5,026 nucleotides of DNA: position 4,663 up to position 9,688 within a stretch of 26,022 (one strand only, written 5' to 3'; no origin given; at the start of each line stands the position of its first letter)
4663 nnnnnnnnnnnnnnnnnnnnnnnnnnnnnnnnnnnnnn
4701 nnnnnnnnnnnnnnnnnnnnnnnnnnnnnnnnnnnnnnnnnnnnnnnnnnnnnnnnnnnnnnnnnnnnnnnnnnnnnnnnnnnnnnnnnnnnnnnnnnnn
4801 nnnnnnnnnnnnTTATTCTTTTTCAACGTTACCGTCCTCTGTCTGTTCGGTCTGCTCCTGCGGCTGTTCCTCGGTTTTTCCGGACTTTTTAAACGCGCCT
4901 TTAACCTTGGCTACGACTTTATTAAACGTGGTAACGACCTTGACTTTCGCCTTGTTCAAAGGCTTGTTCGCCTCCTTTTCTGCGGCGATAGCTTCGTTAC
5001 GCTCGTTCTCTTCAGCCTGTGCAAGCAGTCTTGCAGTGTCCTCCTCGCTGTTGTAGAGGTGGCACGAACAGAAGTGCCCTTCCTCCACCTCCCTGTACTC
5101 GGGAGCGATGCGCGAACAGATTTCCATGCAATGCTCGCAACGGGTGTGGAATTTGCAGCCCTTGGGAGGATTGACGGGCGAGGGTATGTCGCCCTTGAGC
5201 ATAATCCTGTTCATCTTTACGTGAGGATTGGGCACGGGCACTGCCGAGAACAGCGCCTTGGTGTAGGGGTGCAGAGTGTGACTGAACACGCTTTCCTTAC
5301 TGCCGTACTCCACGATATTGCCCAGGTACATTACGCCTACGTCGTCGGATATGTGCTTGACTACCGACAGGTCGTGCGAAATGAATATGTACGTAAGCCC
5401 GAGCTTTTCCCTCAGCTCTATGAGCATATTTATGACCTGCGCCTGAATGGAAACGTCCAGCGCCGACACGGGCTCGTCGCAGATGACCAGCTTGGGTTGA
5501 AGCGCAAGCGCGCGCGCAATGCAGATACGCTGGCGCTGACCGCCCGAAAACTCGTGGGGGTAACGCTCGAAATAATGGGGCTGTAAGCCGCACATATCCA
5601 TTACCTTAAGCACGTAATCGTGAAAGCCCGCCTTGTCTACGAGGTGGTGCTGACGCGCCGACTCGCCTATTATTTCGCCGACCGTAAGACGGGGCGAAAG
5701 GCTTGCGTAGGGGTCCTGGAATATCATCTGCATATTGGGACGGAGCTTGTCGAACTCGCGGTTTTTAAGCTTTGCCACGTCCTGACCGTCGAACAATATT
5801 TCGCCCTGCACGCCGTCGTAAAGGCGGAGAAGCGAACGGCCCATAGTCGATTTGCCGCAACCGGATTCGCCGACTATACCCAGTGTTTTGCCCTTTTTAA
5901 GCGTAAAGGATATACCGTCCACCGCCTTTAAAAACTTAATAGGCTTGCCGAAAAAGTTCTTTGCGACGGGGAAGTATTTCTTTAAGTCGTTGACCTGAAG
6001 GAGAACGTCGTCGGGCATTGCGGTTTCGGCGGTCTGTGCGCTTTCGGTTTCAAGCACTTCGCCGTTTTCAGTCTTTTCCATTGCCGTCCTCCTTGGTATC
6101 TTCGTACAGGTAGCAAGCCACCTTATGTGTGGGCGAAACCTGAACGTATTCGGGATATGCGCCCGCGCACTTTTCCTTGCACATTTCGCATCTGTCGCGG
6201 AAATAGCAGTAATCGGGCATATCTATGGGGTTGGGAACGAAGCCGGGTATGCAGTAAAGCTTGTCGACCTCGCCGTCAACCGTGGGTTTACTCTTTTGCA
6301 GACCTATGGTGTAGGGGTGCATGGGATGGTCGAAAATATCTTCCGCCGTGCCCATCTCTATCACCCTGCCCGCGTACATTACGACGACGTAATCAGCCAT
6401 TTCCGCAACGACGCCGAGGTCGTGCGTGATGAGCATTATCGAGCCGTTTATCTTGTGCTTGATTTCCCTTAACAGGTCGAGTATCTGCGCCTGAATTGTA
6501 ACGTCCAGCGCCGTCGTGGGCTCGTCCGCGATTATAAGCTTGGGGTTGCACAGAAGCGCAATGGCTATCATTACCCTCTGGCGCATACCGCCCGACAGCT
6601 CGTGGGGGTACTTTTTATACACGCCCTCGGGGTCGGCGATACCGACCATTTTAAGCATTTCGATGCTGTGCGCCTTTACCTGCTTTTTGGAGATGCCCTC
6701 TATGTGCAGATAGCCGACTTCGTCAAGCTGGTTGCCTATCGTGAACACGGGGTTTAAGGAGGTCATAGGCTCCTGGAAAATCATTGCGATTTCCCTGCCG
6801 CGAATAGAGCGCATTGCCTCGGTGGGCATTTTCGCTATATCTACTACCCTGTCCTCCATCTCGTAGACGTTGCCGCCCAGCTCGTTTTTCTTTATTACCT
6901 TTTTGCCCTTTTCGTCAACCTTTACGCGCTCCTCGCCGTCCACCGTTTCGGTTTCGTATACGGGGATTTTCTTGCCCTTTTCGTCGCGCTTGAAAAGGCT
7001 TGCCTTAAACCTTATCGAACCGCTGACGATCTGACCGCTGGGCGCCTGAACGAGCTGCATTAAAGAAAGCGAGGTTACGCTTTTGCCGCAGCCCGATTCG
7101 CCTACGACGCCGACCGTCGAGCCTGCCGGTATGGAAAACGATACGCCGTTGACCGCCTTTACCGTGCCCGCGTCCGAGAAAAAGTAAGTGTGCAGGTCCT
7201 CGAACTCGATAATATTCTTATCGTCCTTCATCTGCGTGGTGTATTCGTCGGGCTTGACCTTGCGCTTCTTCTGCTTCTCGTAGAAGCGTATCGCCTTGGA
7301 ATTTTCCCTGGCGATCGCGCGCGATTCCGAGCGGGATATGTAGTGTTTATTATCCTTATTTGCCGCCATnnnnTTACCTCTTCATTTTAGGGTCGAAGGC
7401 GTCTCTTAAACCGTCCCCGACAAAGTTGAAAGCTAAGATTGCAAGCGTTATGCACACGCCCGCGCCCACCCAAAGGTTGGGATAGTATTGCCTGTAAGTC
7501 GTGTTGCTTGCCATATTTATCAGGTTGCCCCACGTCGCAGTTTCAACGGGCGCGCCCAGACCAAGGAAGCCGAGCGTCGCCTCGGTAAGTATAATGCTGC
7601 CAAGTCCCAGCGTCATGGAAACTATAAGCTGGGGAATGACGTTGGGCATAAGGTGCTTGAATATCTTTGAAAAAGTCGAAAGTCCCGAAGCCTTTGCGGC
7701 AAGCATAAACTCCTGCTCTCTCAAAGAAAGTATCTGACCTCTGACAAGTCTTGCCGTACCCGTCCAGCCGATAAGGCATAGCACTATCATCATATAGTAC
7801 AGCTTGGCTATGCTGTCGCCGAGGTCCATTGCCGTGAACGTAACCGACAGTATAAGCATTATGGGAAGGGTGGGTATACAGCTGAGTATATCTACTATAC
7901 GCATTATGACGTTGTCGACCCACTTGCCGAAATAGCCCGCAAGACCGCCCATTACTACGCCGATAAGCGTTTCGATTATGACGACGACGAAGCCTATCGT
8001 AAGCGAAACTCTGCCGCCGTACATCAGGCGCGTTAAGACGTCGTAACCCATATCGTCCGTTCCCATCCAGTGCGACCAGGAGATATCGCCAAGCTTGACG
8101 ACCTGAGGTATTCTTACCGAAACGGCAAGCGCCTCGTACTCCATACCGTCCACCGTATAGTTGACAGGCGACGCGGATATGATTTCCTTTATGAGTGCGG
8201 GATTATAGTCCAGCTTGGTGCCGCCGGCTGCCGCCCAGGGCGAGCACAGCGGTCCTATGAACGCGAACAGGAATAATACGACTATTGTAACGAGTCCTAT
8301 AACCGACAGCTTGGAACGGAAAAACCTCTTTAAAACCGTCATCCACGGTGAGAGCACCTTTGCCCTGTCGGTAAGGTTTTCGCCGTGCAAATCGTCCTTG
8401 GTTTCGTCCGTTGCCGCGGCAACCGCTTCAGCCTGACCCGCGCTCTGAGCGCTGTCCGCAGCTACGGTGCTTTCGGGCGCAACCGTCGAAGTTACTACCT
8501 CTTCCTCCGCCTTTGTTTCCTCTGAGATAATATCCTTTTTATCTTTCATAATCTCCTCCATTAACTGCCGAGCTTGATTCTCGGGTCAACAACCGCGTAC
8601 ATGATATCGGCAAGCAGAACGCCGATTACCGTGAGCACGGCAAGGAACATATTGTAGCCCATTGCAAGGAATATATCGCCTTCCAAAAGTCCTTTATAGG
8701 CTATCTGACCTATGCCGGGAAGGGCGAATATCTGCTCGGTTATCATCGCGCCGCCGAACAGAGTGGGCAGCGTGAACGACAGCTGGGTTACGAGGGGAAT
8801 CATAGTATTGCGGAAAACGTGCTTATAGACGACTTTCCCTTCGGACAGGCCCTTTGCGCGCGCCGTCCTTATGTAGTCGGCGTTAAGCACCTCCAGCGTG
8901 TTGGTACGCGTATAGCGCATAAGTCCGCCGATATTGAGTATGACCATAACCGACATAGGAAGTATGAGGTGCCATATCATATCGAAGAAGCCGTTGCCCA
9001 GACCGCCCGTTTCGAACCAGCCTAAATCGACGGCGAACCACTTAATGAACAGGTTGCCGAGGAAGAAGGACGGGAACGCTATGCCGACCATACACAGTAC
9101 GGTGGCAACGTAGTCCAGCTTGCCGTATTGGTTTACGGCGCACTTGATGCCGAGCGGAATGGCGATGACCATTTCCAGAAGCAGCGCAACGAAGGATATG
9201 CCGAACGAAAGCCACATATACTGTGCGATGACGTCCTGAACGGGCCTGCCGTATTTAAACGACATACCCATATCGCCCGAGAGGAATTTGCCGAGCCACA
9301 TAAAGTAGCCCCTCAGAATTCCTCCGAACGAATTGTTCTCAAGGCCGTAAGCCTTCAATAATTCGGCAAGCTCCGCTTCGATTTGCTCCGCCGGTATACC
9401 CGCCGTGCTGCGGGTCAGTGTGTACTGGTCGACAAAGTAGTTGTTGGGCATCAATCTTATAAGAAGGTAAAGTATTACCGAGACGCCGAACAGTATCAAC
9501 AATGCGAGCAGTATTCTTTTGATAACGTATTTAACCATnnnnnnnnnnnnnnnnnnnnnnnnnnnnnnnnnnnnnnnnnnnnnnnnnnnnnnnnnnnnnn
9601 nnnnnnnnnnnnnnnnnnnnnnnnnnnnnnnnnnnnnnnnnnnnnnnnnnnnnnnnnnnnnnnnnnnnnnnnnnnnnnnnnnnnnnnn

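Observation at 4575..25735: A 9-gene 'protein utilisation locus': surface binders, LRR-subtilase and a remodelled Opp importer in one operon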

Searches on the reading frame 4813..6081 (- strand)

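Call 4: search_protein_families(library=pfam, proteins=[window:4813-6081:-], max_evalue=0.01)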
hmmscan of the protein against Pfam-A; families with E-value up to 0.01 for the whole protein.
window:4813-6081:- (422 aa): 5 families
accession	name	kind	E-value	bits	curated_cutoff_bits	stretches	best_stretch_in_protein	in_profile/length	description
PF00005.33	ABC_tran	-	6.8e-33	114.6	25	1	55-205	2-136/137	ABC transporter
PF08352.17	oligo_HPY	-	1.2e-18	67.7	27.1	1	257-322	1-65/65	Oligopeptide/dipeptide transporter, C-terminal region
PF02463.25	SMC_N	-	0.00032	20.6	40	1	67-251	27-212/220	RecF/RecN/SMC N terminal domain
PF13304.12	AAA_21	-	0.00037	21.1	27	1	169-241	229-303/304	AAA domain, putative AbiEii toxin, Type IV TA system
PF13401.12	AAA_22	-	0.0061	17.3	27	0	69-104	10-38/130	AAA domain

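Call 11: search_protein_families(library=ncbifam, proteins=[window:4813-6081:-], max_evalue=0.01)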
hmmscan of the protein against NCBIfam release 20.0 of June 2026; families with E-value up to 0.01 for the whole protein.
window:4813-6081:- (422 aa): 190 families (the best 25 are shown)
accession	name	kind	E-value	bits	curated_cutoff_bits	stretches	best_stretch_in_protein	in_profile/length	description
NF008453.0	PRK11308.1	subfamily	2.2e-123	411.8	408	1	20-348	5-331/334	dipeptide ABC transporter ATP-binding protein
NF011659.0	PRK15079.1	equivalog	2.4e-121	404.5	540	1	24-341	8-329/334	murein tripeptide/oligopeptide ABC transporter ATP binding protein OppF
NF043071.1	DppF_dipep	equivalog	1.9e-112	376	660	1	20-340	6-324/331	dipeptide ABC transporter ATP-binding subunit DppF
NF007613.0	PRK10261.1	equivalog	2.5e-99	333.4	1077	1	13-304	299-591/623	glutathione ABC transporter ATP-binding protein GsiA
NF043078.1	MMSYN1_0168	equivalog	1.7e-82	278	800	3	156-296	472-612/649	oligopeptide ABC transporter ATP-binding protein OppF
NF011713.0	PRK15134.1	equivalog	5.5e-79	266.2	834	1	10-278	257-526/529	microcin C ABC transporter ATP-binding protein YejF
NF007010.1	PRK09473.1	subfamily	4.9e-74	248.9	575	1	47-343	14-314/318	oligopeptide ABC transporter ATP-binding protein OppD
TIGR02769.1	nickel_nikE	equivalog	6.2e-71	239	332.55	1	27-287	2-259/265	nickel import ATP-binding protein NikE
NF008246.0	PRK11022.1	equivalog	4.2e-67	226.5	541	1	43-343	12-317/326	dipeptide ABC transporter ATP-binding protein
NF043079.1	MMSYN1_0167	equivalog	4.4e-66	223.8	740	2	107-346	297-538/561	oligopeptide ABC transporter ATP-binding protein OppD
NF007739.0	PRK10419.1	subfamily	1.1e-62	212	354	1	27-287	3-260/268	nickel ABC transporter ATP-binding protein NikE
NF047578.1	opine_ATP_CntD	equivalog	7.5e-61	205.7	380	1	54-280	20-252/266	staphylopine uptake ABC transporter ATP-binding protein CntD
NF047576.1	opine_ATP_CntF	equivalog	1.6e-60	204.6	385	1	54-280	20-252/264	staphylopine uptake ABC transporter ATP-binding protein CntF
NF011692.0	PRK15112.1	equivalog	2.2e-58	198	452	1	25-279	3-252/269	putrescine export ABC transporter ATP-binding protein SapF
TIGR02770.1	nickel_nikD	equivalog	8.4e-53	179.1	318.7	1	54-280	2-228/230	nickel import ATP-binding protein NikD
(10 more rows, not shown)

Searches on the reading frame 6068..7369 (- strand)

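Call 4: search_protein_families(library=pfam, proteins=[window:6068-7369:-], max_evalue=0.01)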
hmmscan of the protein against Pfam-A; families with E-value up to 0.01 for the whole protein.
window:6068-7369:- (433 aa): 3 families
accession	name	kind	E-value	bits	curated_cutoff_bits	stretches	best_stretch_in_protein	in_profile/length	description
PF00005.33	ABC_tran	-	1.5e-26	94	25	1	74-286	2-137/137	ABC transporter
PF08352.17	oligo_HPY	-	3.6e-17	63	27.1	1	337-401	1-65/65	Oligopeptide/dipeptide transporter, C-terminal region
PF13304.12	AAA_21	-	0.00014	22.5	27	1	254-321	234-303/304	AAA domain, putative AbiEii toxin, Type IV TA system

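Call 11: search_protein_families(library=ncbifam, proteins=[window:6068-7369:-], max_evalue=0.01)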
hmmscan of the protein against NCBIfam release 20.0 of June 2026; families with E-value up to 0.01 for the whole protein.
window:6068-7369:- (433 aa): 190 families (the best 25 are shown)
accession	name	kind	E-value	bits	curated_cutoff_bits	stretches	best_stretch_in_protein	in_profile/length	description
NF007010.1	PRK09473.1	subfamily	3.9e-101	338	575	2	176-423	70-315/318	oligopeptide ABC transporter ATP-binding protein OppD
NF008246.0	PRK11022.1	equivalog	8e-95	317.6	541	2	176-422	73-317/326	dipeptide ABC transporter ATP-binding protein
NF043079.1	MMSYN1_0167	equivalog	3.3e-92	310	740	2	183-424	297-537/561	oligopeptide ABC transporter ATP-binding protein OppD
NF007613.0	PRK10261.1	equivalog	2.3e-83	280.7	1077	2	173-363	85-274/623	glutathione ABC transporter ATP-binding protein GsiA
NF008453.0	PRK11308.1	subfamily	1.9e-79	267.3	408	2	177-427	85-331/334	dipeptide ABC transporter ATP-binding protein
NF011659.0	PRK15079.1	equivalog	2.1e-78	263.4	540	2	177-421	87-330/334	murein tripeptide/oligopeptide ABC transporter ATP binding protein OppF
NF011713.0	PRK15134.1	equivalog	2.4e-78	264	834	2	183-365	83-264/529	microcin C ABC transporter ATP-binding protein YejF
TIGR02770.1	nickel_nikD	equivalog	1e-71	241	318.7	2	178-357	49-225/230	nickel import ATP-binding protein NikD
NF047576.1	opine_ATP_CntF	equivalog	7.3e-69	231.9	385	2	176-367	69-259/264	staphylopine uptake ABC transporter ATP-binding protein CntF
NF047578.1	opine_ATP_CntD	equivalog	3.1e-68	229.9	380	2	176-367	69-259/266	staphylopine uptake ABC transporter ATP-binding protein CntD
NF043071.1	DppF_dipep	equivalog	1.7e-64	218.3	660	2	184-423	92-328/331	dipeptide ABC transporter ATP-binding subunit DppF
NF011674.0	PRK15093.1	equivalog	8e-55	186.2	627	2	174-421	71-323/330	putrescine export ABC transporter ATP-binding protein SapD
NF043078.1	MMSYN1_0168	equivalog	1.7e-52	179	800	2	217-367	454-603/649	oligopeptide ABC transporter ATP-binding protein OppF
TIGR02769.1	nickel_nikE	equivalog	1.9e-44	152.1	332.55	2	175-343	72-236/265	nickel import ATP-binding protein NikE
NF007739.0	PRK10419.1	subfamily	1e-41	143.3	354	2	175-342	73-236/268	nickel ABC transporter ATP-binding protein NikE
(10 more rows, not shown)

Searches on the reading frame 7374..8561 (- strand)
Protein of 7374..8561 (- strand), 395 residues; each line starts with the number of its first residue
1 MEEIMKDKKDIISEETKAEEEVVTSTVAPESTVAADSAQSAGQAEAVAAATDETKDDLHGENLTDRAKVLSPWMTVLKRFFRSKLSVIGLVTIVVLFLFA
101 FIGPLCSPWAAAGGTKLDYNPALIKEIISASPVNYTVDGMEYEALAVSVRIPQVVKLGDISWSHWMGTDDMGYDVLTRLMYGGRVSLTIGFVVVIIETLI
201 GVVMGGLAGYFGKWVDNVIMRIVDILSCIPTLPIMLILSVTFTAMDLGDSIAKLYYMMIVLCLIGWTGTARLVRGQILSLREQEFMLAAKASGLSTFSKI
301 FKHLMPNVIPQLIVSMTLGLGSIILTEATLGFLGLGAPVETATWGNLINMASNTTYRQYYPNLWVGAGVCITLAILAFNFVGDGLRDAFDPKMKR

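Call 4: search_protein_families(library=pfam, proteins=[window:7374-8561:-], max_evalue=0.01)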
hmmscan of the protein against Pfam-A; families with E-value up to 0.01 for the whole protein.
window:7374-8561:- (395 aa): 2 families
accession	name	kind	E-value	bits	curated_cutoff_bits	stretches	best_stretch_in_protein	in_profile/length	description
PF00528.27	BPD_transp_1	-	6.3e-37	127.5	26.4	1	201-395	1-184/184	Binding-protein-dependent transport system inner membrane component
PF12911.12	OppC_N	-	3.1e-11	43.4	23.9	1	71-110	1-40/53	N-terminal TM domain of oligopeptide transport permease C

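Call 11: search_protein_families(library=ncbifam, proteins=[window:7374-8561:-], max_evalue=0.01)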
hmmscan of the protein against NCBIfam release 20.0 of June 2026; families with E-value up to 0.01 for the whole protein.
window:7374-8561:- (395 aa): 25 families
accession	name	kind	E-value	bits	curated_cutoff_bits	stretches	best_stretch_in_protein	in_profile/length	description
NF045476.1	Opp4C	equivalog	2.8e-93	312.2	350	2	159-392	52-278/278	oligopeptide ABC transporter permease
NF045475.1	Opp3C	equivalog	8.8e-69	232.1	450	1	67-394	18-328/328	oligopeptide ABC transporter permease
NF045474.1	Opp2C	equivalog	7e-62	209.1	300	1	156-390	12-236/236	nickel transporter permease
TIGR02790.1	nickel_nikC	equivalog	9.1e-59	199.1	358.45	1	155-390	33-258/258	nickel ABC transporter permease subunit NikC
NF011662.0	PRK15082.1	equivalog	3.7e-55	187.4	484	1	161-395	78-302/303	glutathione ABC transporter permease GsiD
NF045473.1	Opp1C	equivalog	7.9e-55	186.1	350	1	156-393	40-267/267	nickel/cobalt ABC transporter permease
NF008160.0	PRK10913.1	equivalog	6.6e-54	183.4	483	1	159-394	74-299/300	dipeptide ABC transporter permease DppC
NF007738.0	PRK10417.1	equivalog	1.6e-53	182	335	1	155-393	43-271/277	nickel ABC transporter permease subunit NikC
NF007376.0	PRK09881.1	equivalog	5.6e-53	179.9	434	1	156-393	66-293/298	D,D-dipeptide ABC transporter permease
NF011935.0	PRK15406.1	equivalog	5.1e-51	174.2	433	1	158-392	76-300/302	oligopeptide ABC transporter permease OppC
NF047573.1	opine_perm_CntC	exception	9.3e-45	153.1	440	1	155-393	43-271/271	staphylopine uptake ABC transporter permease subunit CntC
NF043080.1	MMSYN1_0166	equivalog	3.2e-43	147.8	370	1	67-394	21-306/307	oligopeptide ABC transporter permease OppC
NF011596.0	PRK15021.1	subfamily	5.2e-34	117.8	439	1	161-392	118-338/341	microcin C ABC transporter permease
NF011691.0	PRK15111.1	equivalog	1.9e-32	113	379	1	147-390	61-292/296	putrescine export ABC transporter permease SapC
NF045470.1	Opp2B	equivalog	1.9e-08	33.9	350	1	173-337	81-256/300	nickel ABC transporter permease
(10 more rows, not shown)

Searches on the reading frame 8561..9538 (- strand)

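Call 4: search_protein_families(library=pfam, proteins=[window:8561-9538:-], max_evalue=0.01)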
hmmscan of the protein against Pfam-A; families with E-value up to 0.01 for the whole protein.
window:8561-9538:- (325 aa): 1 family
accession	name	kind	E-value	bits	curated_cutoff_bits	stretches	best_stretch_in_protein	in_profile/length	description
PF00528.27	BPD_transp_1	-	6.5e-36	124.2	26.4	1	126-322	1-183/184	Binding-protein-dependent transport system inner membrane component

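Call 11: search_protein_families(library=ncbifam, proteins=[window:8561-9538:-], max_evalue=0.01)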
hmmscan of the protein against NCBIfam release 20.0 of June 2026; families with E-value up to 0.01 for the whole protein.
window:8561-9538:- (325 aa): 22 families
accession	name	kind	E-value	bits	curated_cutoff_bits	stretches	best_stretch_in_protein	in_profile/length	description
NF045472.1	Opp4B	equivalog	5.4e-65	219.8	450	1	1-322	1-319/319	oligopeptide ABC transporter permease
NF045470.1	Opp2B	equivalog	6.1e-63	212.8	350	1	8-322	1-300/300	nickel ABC transporter permease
NF045471.1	Opp3B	equivalog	1.4e-62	211.8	480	1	1-323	1-304/308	oligopeptide ABC transporter permease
NF045469.1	Opp1B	equivalog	9.7e-60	202.6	380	1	1-322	1-307/307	nickel/cobalt ABC transporter permease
NF007677.0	PRK10352.1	equivalog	2.5e-56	191.1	433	1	1-323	1-308/314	nickel ABC transporter permease subunit NikB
TIGR02789.1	nickel_nikB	equivalog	1.4e-54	185.6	447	1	1-322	1-307/314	nickel ABC transporter permease subunit NikB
NF007008.0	PRK09471.1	equivalog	5.1e-54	183.8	388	1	1-322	1-305/306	oligopeptide ABC transporter permease OppB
NF043081.1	MMSYN1_0165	equivalog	9.6e-50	169.7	350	2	78-324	147-387/388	oligopeptide ABC transporter permease OppB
NF011661.0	PRK15081.1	equivalog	6e-46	157.3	463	1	1-322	1-304/306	glutathione ABC transporter permease GsiC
NF008161.0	PRK10914.1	equivalog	1.3e-40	139.6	590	2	182-322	196-336/339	dipeptide ABC transporter permease DppB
NF011712.0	PRK15133.1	subfamily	1.2e-34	119.9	445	1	57-323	86-361/364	microcin C ABC transporter permease YejB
NF011690.0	PRK15110.1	equivalog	2.4e-28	99.5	432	2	186-319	178-311/321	putrescine export ABC transporter permease SapB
NF045474.1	Opp2C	equivalog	1.3e-07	31.4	300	1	95-254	26-165/236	nickel transporter permease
NF045476.1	Opp4C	equivalog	8.4e-07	28.5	350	1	110-257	78-206/278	oligopeptide ABC transporter permease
NF007376.0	PRK09881.1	equivalog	8.6e-07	28.2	434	1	194-268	159-229/298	D,D-dipeptide ABC transporter permease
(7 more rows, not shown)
